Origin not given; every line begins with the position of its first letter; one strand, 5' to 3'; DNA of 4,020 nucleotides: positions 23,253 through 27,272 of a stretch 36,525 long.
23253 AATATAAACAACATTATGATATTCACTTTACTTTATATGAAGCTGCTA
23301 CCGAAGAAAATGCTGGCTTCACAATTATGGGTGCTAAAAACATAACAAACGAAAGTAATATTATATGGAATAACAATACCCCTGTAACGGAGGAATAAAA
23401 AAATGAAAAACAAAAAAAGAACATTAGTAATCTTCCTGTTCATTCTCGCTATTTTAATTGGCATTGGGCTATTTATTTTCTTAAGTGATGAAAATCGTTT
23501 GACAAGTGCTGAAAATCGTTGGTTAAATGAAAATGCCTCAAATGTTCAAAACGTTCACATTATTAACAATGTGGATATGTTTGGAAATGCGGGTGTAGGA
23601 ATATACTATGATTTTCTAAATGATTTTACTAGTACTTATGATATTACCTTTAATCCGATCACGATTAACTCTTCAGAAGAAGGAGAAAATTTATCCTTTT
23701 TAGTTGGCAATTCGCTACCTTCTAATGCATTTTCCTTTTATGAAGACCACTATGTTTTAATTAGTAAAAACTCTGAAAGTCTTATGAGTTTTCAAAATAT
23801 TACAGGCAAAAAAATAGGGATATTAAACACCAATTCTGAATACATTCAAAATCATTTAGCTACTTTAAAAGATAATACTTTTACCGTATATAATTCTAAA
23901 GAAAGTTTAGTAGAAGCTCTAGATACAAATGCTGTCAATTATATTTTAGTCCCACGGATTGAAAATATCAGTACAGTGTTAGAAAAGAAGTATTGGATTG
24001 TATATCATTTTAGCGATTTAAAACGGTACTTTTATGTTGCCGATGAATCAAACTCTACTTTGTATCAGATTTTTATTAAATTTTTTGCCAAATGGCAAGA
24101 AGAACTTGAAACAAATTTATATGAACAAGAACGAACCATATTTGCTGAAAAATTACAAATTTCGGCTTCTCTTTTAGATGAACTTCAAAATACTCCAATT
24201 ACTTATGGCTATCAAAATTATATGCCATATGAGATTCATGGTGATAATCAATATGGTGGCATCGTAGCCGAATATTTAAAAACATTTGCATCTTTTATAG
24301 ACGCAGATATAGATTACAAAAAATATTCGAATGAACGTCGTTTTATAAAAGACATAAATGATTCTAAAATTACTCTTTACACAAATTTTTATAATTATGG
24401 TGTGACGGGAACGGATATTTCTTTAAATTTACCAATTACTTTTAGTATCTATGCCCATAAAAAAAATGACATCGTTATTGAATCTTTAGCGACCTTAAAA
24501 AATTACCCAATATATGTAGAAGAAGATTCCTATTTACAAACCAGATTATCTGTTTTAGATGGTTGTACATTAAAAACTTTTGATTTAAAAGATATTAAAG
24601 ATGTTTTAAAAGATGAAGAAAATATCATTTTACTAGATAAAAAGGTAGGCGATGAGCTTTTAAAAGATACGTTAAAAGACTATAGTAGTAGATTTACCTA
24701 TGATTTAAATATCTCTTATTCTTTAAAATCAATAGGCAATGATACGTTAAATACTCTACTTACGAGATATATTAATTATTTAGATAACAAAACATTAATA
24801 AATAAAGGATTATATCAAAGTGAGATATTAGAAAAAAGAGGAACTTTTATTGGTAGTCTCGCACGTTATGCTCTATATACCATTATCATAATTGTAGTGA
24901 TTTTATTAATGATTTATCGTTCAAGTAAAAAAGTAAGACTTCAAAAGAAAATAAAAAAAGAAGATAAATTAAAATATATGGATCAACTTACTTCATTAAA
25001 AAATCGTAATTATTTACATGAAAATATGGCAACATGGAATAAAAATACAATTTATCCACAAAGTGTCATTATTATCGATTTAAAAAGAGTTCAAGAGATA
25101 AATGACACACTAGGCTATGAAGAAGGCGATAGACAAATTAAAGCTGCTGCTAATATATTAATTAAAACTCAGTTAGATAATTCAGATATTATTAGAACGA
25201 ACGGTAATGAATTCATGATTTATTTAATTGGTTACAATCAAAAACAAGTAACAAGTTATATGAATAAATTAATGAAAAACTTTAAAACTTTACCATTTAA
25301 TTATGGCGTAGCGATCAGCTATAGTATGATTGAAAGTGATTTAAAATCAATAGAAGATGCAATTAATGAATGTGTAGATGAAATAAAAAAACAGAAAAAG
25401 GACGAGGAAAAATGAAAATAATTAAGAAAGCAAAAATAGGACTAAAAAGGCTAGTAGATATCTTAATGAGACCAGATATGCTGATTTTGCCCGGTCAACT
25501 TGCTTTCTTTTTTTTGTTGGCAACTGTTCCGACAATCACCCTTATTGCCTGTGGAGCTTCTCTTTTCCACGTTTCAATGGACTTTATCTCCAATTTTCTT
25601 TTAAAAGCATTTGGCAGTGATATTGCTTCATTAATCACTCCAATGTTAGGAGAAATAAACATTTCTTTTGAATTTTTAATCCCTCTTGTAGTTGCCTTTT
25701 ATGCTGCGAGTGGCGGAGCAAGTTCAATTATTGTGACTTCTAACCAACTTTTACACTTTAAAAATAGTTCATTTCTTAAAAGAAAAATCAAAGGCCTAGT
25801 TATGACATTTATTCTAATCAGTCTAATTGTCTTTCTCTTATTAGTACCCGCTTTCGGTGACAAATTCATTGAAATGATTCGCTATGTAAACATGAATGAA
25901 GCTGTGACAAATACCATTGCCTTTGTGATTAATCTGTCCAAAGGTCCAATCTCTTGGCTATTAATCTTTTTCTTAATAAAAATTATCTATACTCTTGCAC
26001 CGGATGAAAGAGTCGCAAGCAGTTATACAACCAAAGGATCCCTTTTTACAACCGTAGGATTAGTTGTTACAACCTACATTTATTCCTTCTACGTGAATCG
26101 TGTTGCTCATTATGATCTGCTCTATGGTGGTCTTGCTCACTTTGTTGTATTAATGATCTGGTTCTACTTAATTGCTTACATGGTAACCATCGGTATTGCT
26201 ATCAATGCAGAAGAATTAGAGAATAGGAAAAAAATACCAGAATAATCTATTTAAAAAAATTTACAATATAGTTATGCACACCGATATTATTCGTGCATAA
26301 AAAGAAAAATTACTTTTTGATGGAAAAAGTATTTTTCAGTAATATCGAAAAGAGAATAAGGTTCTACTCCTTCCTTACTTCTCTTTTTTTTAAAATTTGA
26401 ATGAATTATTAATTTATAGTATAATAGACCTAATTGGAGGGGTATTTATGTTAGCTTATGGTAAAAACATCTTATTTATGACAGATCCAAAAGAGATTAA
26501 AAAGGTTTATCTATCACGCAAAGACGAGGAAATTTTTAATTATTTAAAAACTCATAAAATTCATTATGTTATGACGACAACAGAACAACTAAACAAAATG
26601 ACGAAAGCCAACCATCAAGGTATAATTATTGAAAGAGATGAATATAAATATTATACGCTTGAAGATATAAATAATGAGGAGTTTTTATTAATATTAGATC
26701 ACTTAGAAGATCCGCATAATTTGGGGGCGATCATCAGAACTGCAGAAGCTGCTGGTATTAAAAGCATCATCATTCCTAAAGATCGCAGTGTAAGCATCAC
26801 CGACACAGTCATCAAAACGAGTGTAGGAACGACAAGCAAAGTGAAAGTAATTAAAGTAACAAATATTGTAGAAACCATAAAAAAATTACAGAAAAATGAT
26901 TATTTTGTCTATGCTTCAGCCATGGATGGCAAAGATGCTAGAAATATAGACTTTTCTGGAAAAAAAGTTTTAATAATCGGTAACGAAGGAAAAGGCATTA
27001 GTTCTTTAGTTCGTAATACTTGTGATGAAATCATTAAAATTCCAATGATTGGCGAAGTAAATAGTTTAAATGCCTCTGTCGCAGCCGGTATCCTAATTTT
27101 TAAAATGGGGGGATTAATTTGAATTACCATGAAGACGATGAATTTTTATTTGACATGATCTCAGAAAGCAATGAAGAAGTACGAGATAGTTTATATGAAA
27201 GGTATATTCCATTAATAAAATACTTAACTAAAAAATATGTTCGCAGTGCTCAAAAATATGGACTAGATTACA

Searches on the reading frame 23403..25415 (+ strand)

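Call 9: search_protein_families(library=pfam, proteins=[window:23403-25415:+])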
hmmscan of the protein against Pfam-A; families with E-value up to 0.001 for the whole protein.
window:23403-25415:+ (670 aa): 1 family
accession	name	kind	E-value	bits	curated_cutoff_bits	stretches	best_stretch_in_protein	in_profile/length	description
PF00990.26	GGDEF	-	3.3e-17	63.2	23.8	1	525-634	2-117/161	Diguanylate cyclase, GGDEF domain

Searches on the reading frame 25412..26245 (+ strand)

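Call 9: search_protein_families(library=pfam, proteins=[window:25412-26245:+])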
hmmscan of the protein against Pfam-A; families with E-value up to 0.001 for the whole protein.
window:25412-26245:+ (277 aa): 1 family
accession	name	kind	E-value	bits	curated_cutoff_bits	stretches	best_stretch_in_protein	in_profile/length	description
PF03631.20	Virul_fac_BrkB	-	7.6e-35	121.2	33.7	1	28-267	10-254/259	Virulence factor BrkB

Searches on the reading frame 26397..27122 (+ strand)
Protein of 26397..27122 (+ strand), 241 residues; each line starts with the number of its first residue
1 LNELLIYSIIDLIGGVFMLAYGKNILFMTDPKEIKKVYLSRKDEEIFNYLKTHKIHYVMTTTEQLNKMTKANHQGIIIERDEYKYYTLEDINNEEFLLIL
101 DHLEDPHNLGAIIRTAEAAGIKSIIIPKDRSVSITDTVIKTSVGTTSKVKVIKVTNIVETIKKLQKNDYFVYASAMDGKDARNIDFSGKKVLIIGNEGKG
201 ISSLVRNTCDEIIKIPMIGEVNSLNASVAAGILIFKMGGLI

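Call 9: search_protein_families(library=pfam, proteins=[window:26397-27122:+])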
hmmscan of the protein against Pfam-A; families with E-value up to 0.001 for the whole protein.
window:26397-27122:+ (241 aa): 2 families
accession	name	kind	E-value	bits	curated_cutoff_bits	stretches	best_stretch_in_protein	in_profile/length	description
PF00588.24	SpoU_methylase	-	3.4e-43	147.6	29.7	1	96-234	2-141/142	SpoU rRNA Methylase family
PF08032.17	SpoU_sub_bind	-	9.7e-11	42.3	22.8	1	30-85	15-75/76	RNA 2'-O ribose methyltransferase substrate binding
